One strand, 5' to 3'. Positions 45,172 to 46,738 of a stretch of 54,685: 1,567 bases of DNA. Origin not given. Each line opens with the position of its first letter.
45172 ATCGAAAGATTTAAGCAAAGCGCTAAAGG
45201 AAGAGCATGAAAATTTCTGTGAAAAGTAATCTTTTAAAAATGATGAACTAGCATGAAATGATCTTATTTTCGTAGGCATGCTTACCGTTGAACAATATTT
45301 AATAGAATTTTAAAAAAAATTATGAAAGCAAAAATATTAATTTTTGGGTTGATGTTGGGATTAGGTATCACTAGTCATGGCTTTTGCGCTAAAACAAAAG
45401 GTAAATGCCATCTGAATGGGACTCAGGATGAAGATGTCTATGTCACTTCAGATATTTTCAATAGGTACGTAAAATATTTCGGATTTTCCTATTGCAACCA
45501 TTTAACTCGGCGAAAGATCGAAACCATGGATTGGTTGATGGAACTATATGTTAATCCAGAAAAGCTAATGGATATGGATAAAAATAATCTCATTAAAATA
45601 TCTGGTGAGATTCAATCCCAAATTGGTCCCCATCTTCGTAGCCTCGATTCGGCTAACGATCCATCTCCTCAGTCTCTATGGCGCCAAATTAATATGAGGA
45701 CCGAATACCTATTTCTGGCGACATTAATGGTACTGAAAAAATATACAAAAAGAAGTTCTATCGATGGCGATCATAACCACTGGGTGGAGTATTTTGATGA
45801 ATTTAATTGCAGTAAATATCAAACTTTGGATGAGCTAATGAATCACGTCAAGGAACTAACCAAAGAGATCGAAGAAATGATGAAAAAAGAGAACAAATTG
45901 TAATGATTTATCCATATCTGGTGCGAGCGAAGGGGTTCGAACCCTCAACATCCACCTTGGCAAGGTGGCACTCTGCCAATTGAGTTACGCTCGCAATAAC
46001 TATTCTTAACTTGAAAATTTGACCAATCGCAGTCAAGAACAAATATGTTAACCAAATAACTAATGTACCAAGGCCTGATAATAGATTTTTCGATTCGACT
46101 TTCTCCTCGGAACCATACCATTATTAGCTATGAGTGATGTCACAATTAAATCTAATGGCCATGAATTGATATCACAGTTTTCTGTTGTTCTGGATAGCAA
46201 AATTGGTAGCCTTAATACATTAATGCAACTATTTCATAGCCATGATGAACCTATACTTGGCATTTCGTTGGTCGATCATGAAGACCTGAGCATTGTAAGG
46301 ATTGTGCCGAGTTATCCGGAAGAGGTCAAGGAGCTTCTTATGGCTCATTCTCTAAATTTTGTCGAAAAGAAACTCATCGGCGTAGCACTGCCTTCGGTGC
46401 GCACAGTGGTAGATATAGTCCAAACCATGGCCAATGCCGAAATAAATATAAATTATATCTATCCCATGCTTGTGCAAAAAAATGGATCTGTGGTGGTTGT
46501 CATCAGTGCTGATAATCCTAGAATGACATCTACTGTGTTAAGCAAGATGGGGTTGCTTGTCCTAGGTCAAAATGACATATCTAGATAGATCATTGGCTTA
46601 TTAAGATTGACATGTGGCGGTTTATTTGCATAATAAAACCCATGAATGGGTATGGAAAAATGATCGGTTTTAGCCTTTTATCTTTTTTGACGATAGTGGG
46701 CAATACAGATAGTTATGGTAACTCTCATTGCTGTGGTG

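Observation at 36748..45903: Co-directional array of five signal-peptide orphan genes between the rpsP operon and the 3' end of tRNA-Gly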

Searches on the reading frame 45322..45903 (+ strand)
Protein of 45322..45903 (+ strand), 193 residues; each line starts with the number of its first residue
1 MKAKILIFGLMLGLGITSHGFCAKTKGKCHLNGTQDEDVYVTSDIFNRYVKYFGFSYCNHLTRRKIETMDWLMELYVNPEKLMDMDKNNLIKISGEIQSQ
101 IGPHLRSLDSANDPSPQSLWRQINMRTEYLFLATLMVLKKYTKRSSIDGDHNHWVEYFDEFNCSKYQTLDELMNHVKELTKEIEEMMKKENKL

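Call 6: search_protein_families(library=pfam, proteins=[window:45322-45903:+], max_evalue=0.1)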
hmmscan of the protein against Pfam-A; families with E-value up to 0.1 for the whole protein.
window:45322-45903:+ (193 aa): 0 families

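Call 7: search_protein_families(library=ncbifam, proteins=[window:45322-45903:+], max_evalue=0.01)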
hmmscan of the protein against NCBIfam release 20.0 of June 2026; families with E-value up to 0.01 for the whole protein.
window:45322-45903:+ (193 aa): 1 family
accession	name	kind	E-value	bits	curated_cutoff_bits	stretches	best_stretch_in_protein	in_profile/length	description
NF003120.0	PRK04036.1-5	equivalog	0.0064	15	671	1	116-189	142-192/547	DNA-directed DNA polymerase II small subunit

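Call 10: find_encoding_contigs(protein=window:45322-45903:+, flank=10000, max_places=6)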
Protein window:45322-45903:+ (193 aa): no gene with exactly this product is on record in the collection.

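Call 36: search_protein_representatives(alignment_id=A2)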
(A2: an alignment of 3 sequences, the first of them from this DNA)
Query: 3 sequences, 195 profile positions. Proteins with E-value up to 0.001 (for the whole library): 5; up to 1e-10: 3; up to 1e-30: 3. The best 5 are listed.
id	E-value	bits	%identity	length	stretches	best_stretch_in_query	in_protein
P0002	3.9e-80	284.7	-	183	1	1-195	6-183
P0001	4.5e-75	268.2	-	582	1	1-195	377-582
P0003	8.0e-65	234.7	-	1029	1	5-195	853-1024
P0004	3.7e-07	46.6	-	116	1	20-108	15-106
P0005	1.5e-06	44.6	-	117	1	110-192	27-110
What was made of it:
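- Tried and rejected: The exhaustive HMM search covered only the C-module (call 36).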

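Call 38: find_encoding_contigs(protein=P0005, flank=10000)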
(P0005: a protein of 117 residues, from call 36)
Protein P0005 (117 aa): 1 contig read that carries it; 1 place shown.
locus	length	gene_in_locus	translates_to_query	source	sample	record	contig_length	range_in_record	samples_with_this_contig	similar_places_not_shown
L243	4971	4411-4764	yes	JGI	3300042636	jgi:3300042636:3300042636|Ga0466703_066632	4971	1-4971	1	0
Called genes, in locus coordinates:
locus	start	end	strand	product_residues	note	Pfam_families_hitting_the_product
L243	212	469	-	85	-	PF00886:Ribosomal_S16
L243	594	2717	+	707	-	-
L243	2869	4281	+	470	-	-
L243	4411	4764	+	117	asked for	-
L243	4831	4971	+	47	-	?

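Call 39: find_encoding_contigs(protein=P0004, flank=10000)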
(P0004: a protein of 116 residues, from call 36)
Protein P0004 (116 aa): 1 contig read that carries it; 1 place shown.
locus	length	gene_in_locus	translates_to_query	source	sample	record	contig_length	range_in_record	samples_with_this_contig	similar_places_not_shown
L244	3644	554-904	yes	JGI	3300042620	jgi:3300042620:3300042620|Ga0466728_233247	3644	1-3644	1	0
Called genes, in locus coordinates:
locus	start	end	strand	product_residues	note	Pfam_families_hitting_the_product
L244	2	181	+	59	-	?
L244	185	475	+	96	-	-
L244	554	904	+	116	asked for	-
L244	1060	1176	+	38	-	-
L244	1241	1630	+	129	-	-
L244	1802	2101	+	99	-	-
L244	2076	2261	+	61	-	-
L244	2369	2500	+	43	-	-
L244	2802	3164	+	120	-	PF02879:PGM_PMM_II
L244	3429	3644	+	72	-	?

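Call 61: search_protein_families(library=phrogs, proteins=[window:45322-45903:+], max_evalue=0.01)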
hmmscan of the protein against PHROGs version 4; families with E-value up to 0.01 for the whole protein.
window:45322-45903:+ (193 aa): 0 families

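Call 62: search_protein_families(library=padloc, proteins=[window:45322-45903:+], max_evalue=0.01)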
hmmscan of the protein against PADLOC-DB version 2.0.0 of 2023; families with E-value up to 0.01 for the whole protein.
window:45322-45903:+ (193 aa): 0 families

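Call 65: predict_structure(alignment_id=A2)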
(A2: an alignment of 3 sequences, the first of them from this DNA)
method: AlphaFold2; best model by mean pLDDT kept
length: 193 residues; sequences in the alignment: 3
mean_pLDDT: 55.4   pTM: 0.47
mean pLDDT of the five models: 55.4, 53.9, 53.4, 49.7, 45.1
residues with pLDDT >= 90: 0; 70-90: 15; 50-70: 132; < 50: 46
segments of 3 or more residues with pLDDT < 50: 1-38
pLDDT, mean of each block of 10 residues (from residue 1): 26 23 27 42 66 66 72 68 67 66 57 57 63 62 52 55 59 64 63 47
secondary structure, 60 per line:
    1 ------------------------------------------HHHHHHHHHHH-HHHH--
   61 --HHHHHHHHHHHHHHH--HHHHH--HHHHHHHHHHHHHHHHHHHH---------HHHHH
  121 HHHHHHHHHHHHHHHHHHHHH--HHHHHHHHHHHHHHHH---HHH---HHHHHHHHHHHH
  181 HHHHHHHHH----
elements in order: H43-53 H55-58 H63-77 H80-84 H87-106 H116-141 H144-159 H169-189
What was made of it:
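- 45322..45903 (+): Gene E (193 aa): a signal peptide plus a stand-alone C-module (aa 35-192). The AF2 model is all-helical with pLDDT 55 (call 65).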

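Call 73: fold_search(model_id=the predicted structure, library=pdb)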
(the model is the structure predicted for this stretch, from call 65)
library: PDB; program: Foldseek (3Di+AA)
matches with E <= 10: 36; with E <= 0.001: 0
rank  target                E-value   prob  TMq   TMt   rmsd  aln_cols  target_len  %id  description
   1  6qum_A                2.7e+00  0.20  0.31  0.13  10.3       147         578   14  Thermus thermophilus V/A-type ATPase/synthase, rotational state 1 (released 2019-08-28)
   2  8iwh_Q                2.7e+00  0.13  0.27  0.32  13.7       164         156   12  Structure and characteristics of a photosystem II supercomplex containing monomeric LHCX and dimeric FCPII antennae fr (released 2023-10-25)
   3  8j5k_Q                3.4e+00  0.08  0.16  0.20  11.5        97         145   14  Structural insights into photosystem II supercomplex and trimeric FCP antennae of a centric diatom Cyclotella meneghin (released 2023-12-20)
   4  8gmh_E                3.9e+00  0.04  0.15  0.18  26.2       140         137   10  Crystal Structure of the ternary complex of TelA-LXG, LapA3, and LapA4 (released 2024-01-10)
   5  3kkc_C                4.3e+00  0.08  0.21  0.22  11.9       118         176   14  The crystal structure OF TetR transcriptional regulator from Streptococcus agalactiae 2603V (released 2009-11-17)
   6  9i4t_Q                5.0e+00  0.09  0.30  0.36  14.7       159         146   11  Photosystem II from Arabidopsis thaliana (released 2026-03-25)
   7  4pr9_E                5.0e+00  0.09  0.28  0.30  10.1       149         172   15  Human Vinculin (residues 891-1066) in complex with PIP (released 2014-12-10)
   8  6xy4_A                5.0e+00  0.04  0.15  0.21  15.6       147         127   18  Structural insight into sheep-pox virus mediated inhibition of apoptosis (released 2020-07-29)
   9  8gmh_C                5.3e+00  0.03  0.15  0.18  26.2       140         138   10  Crystal Structure of the ternary complex of TelA-LXG, LapA3, and LapA4 (released 2024-01-10)
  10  9bdt_A                5.3e+00  0.03  0.16  0.02  29.4       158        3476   12  Apolipoprotein B 100 bound to LDL receptor and legobody (released 2024-12-25)
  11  6jlu_Q                5.9e+00  0.06  0.17  0.21  10.8        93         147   13  Structure of PSII-FCP supercomplex from a centric diatom Chaetoceros gracilis at 3.02 angstrom resolution (released 2019-07-31)
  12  6gow_E                5.9e+00  0.06  0.19  0.28  10.6       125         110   12  Crystal structure of the flagellin-FliS complex from Bacillus subtilis crystallized in spacegroup P22121 (released 2018-08-29)
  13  5j1i_B                5.9e+00  0.04  0.18  0.11  20.9       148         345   13  Structure of the spectrin repeats 7, 8, and 9 of the plakin domain of plectin (released 2016-07-20)
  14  3qne                  5.9e+00  0.04  0.14  0.07  19.0        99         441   18  Candida albicans seryl-tRNA synthetase (released 2011-08-03)
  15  8tow_Q                6.5e+00  0.09  0.23  0.34   8.8       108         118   20  Structure of a mutated photosystem II complex reveals perturbation of the oxygen-evolving complex (released 2024-06-19)
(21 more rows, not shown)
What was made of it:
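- Tried and rejected: Foldseek of the E model against the PDB had a best E of 2.7, which is meaningless (call 73).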

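Call 100: find_related_loci(query=A2, collection=viral_contigs, flank=3000)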
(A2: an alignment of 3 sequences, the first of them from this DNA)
Query A2 (193 aa) in viral_contigs; peptide patterns used: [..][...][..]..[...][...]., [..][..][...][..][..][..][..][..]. (x = any residue, [..] = any of these).
359 stretches matched a pattern, but none encodes a relative of the query by tblastn (E <= 1e-3).
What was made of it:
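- Tried and rejected: One scan of viral contigs found nothing (call 100).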

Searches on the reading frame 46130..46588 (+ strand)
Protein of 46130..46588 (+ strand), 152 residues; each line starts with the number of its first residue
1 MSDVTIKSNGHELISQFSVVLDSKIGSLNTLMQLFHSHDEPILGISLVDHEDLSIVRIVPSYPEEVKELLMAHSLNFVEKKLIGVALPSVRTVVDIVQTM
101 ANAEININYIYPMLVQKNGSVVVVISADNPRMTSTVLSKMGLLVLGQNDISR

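Call 6: search_protein_families(library=pfam, proteins=[window:46130-46588:+], max_evalue=0.1)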
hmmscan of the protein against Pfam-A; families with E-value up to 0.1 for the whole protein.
window:46130-46588:+ (152 aa): 2 families
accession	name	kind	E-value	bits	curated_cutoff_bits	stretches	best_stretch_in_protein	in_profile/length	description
PF19571.5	ACT_8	-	1.2e-10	41.8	23.5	1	14-149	3-137/141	ACT domain pair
PF22629.2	ACT_AHAS_ss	-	0.024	15.2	27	0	95-139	14-58/67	AHAS small subunit-like ACT domain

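Call 18: find_encoding_contigs(protein=window:46130-46588:+, flank=10000, max_places=8)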
Protein window:46130-46588:+ (152 aa): 1 contig read that carries it; 1 place shown.
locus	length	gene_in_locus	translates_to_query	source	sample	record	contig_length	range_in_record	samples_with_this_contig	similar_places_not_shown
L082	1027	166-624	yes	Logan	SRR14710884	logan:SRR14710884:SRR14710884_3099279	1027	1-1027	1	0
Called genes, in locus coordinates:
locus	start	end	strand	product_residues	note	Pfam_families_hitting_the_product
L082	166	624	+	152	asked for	PF19571:ACT_8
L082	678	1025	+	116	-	?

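Call 92: search_protein_families(library=ncbifam, proteins=[window:46130-46588:+], max_evalue=0.001)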
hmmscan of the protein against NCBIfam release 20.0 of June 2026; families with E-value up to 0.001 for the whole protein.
window:46130-46588:+ (152 aa): 0 families
